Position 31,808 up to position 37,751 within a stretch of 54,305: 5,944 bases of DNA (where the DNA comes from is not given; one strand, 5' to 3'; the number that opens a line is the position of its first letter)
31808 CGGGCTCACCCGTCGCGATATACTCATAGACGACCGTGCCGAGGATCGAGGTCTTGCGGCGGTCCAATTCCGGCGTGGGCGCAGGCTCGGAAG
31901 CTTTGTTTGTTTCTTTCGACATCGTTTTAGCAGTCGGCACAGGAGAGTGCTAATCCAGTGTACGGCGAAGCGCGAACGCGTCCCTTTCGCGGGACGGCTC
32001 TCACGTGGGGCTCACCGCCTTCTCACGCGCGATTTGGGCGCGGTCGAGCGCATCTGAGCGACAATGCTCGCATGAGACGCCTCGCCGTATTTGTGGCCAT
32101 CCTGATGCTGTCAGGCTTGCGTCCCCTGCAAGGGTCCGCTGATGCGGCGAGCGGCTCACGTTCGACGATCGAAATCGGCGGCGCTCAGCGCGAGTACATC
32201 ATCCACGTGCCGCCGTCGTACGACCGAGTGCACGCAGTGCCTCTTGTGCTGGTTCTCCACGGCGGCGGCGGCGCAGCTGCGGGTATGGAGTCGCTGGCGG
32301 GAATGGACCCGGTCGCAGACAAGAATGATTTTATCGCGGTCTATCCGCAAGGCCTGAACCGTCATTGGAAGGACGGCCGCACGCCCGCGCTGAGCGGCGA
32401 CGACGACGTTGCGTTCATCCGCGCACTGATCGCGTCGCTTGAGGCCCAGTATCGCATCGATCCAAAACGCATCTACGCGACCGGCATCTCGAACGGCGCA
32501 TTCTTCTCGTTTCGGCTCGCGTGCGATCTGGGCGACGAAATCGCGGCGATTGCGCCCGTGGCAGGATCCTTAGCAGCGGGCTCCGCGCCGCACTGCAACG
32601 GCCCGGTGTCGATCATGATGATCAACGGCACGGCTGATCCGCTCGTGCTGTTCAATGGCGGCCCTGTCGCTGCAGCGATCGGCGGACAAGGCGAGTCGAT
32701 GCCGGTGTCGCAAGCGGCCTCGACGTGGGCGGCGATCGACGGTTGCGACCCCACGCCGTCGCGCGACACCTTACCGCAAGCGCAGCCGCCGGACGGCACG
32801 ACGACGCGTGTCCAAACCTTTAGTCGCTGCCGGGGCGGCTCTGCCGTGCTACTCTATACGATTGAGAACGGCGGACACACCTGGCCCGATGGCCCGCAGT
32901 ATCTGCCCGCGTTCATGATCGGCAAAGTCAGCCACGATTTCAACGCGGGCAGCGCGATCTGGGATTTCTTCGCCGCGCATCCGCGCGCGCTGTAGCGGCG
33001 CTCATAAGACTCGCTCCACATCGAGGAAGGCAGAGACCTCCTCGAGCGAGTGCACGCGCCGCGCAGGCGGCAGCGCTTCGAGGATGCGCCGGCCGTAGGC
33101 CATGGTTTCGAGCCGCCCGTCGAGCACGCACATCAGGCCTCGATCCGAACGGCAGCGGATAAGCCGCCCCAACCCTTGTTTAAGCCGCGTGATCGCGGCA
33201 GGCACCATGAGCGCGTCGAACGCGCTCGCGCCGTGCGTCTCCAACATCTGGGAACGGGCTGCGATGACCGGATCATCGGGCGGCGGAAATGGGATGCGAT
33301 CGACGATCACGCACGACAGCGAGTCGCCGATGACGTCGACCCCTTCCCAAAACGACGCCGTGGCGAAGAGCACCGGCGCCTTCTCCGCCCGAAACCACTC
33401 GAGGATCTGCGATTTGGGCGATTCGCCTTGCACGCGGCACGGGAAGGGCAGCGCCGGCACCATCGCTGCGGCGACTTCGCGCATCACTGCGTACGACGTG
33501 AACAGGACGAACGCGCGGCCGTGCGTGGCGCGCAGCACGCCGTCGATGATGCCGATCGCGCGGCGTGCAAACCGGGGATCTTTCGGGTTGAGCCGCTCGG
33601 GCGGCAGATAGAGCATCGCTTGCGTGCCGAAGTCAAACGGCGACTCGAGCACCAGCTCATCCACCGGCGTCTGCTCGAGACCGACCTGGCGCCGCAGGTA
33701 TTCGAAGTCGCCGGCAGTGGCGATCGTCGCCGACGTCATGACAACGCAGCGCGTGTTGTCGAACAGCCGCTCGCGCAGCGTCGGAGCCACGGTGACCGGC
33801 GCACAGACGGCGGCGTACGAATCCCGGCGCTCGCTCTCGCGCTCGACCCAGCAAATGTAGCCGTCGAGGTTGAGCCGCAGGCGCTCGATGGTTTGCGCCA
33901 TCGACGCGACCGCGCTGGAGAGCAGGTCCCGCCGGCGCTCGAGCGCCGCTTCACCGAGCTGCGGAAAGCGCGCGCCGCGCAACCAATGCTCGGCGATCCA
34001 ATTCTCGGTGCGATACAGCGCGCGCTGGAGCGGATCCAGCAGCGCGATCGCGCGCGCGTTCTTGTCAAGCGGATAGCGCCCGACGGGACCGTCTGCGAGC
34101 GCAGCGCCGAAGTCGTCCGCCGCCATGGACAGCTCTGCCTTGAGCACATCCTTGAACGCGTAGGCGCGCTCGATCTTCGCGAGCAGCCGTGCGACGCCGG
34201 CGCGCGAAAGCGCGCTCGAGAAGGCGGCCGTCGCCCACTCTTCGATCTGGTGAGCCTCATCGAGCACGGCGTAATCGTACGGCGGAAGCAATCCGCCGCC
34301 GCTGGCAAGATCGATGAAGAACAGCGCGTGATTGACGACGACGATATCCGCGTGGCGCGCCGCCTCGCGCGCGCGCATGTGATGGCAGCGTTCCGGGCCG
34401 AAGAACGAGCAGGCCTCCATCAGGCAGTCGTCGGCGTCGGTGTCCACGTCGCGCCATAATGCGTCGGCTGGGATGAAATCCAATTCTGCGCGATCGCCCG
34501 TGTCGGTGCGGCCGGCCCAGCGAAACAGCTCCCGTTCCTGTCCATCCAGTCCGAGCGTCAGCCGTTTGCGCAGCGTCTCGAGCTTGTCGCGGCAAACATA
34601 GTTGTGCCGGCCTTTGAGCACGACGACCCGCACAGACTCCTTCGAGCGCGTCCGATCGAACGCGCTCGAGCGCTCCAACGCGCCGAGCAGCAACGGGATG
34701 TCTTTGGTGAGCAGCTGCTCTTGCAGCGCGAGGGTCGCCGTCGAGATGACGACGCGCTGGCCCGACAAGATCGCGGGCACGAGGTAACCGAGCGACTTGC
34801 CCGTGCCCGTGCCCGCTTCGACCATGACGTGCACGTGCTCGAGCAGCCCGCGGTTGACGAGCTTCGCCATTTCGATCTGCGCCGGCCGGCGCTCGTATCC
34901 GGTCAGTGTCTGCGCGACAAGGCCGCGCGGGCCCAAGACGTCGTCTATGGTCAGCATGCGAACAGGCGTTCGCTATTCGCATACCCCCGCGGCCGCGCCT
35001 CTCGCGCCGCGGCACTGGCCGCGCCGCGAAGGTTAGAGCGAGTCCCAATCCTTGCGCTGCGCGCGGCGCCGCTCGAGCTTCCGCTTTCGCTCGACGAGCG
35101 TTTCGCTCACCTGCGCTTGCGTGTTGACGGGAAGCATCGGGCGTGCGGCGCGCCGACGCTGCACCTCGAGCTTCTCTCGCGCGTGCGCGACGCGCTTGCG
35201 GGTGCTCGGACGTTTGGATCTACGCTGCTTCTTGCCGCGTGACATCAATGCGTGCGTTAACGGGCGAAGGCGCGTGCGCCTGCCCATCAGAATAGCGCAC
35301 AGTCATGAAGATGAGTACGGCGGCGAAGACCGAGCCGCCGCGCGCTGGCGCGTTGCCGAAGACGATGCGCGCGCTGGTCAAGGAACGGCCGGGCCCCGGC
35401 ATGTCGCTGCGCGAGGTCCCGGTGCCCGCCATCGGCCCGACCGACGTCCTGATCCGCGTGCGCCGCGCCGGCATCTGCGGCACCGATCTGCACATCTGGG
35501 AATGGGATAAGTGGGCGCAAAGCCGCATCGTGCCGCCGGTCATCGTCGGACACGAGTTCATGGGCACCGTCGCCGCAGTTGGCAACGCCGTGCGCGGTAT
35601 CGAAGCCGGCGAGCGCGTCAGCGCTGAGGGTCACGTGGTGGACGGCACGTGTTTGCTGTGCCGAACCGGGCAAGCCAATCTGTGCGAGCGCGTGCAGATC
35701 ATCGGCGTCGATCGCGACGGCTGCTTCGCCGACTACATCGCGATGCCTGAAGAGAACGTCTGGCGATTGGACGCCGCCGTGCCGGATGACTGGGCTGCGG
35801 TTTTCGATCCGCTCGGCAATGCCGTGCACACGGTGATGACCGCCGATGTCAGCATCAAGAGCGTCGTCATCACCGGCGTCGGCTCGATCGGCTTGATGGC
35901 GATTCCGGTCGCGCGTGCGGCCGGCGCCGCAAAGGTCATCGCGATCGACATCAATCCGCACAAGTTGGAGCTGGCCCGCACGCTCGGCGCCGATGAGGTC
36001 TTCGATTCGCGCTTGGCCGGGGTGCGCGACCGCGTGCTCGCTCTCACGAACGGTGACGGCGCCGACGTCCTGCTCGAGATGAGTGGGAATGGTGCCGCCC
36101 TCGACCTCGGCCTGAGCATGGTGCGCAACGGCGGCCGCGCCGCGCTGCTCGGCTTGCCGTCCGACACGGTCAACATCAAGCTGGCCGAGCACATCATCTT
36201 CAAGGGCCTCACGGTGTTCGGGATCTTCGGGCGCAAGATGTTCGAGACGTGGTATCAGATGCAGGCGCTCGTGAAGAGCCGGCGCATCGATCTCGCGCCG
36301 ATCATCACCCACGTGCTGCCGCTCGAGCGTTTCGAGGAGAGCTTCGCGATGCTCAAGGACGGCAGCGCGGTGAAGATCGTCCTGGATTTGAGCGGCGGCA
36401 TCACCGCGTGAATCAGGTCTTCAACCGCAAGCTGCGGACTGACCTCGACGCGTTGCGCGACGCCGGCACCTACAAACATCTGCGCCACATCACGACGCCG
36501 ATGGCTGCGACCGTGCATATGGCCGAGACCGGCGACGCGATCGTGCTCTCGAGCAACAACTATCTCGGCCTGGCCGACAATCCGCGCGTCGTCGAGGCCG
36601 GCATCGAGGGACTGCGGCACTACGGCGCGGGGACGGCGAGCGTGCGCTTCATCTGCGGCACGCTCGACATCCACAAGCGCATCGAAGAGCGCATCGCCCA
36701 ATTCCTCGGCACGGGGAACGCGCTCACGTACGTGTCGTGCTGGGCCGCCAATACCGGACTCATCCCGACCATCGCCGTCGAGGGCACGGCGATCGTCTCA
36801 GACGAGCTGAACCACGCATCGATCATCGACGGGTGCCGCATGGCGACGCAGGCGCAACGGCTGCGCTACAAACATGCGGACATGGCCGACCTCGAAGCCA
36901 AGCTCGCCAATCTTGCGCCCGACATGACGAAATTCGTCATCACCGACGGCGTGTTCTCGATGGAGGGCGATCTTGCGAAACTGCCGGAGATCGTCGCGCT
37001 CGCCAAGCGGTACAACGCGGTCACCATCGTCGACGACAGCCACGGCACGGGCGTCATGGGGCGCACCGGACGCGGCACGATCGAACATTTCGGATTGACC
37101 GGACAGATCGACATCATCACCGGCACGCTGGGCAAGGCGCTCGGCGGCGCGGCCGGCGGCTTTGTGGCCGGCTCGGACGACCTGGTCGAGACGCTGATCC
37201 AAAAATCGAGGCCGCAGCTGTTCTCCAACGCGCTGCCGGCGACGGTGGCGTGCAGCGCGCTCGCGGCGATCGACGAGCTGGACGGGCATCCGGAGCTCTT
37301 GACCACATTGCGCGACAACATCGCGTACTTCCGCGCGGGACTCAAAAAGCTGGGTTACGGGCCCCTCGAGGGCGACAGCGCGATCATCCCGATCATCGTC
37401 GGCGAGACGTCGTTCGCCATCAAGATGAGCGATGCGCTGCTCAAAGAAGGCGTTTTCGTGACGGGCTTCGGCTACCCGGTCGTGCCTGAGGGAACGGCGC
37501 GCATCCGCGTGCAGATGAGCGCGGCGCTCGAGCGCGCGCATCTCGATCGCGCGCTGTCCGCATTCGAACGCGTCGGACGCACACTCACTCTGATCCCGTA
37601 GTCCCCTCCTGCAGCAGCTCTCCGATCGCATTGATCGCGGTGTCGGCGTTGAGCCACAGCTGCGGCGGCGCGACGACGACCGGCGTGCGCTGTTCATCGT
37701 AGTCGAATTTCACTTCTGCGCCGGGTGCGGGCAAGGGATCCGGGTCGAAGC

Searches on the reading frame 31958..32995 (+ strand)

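Call 76: search_protein_families(library=pfam, proteins=[window:31958-32995:+], max_evalue=0.0001)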
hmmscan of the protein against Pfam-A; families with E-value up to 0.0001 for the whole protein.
window:31958-32995:+ (345 aa): 1 family
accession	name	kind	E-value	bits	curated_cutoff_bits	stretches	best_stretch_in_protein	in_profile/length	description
PF10503.15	Esterase_PHB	-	6.6e-09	35.8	23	1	80-233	3-159/219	Esterase PHB depolymerase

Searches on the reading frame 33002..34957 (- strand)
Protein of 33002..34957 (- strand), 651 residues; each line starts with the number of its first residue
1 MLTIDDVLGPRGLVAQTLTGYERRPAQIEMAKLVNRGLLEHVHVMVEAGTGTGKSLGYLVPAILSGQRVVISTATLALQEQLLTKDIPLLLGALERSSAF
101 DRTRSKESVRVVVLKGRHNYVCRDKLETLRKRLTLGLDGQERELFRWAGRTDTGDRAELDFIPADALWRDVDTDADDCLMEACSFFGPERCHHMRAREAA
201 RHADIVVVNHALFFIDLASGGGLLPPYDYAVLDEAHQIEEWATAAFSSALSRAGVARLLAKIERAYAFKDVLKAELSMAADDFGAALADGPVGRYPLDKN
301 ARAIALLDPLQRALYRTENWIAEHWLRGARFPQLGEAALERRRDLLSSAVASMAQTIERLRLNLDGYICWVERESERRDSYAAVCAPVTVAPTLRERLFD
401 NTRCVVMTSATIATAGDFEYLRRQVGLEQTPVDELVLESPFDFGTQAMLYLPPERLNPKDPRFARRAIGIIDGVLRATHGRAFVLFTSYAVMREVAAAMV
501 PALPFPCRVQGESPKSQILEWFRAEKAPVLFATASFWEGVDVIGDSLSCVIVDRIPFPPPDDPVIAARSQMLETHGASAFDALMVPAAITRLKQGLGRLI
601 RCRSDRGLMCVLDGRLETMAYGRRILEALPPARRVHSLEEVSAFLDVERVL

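Call 76: search_protein_families(library=pfam, proteins=[window:33002-34957:-], max_evalue=0.0001)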
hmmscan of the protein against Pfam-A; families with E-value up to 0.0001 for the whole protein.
window:33002-34957:- (651 aa): 2 families
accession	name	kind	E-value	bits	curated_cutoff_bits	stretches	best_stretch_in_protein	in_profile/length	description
PF13307.12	Helicase_C_2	-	1.6e-42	145.8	25.3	1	474-631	4-169/170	Helicase C-terminal domain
PF00270.35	DEAD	-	7.4e-10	39.2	26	0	38-84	11-63/167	DEAD/DEAH box helicase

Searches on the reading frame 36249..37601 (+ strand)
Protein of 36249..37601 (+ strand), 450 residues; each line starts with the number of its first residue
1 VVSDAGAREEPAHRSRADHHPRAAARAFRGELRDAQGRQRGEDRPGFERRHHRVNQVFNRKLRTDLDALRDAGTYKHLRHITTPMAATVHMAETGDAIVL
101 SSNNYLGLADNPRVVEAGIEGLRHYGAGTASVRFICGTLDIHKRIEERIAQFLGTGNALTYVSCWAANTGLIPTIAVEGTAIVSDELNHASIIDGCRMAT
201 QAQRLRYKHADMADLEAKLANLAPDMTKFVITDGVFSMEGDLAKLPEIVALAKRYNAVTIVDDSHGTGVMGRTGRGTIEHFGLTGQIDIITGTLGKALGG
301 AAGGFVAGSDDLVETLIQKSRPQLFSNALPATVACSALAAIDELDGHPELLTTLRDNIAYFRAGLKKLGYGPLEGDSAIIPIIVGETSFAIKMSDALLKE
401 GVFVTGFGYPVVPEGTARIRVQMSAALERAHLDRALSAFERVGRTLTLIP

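Call 76: search_protein_families(library=pfam, proteins=[window:36249-37601:+], max_evalue=0.0001)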
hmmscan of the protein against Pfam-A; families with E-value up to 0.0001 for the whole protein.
window:36249-37601:+ (450 aa): 3 families
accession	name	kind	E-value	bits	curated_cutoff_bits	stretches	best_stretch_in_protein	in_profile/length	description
PF00155.27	Aminotran_1_2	-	5.7e-56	190.7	19.7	1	97-438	3-360/361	Aminotransferase class I and II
PF01053.26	Cys_Met_Meta_PP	-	1.5e-07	30.7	27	1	142-272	54-183/381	Cys/Met metabolism PLP-dependent enzyme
PF00266.25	Aminotran_5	-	7.9e-05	22.2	21.5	0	114-266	15-179/371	Aminotransferase class-V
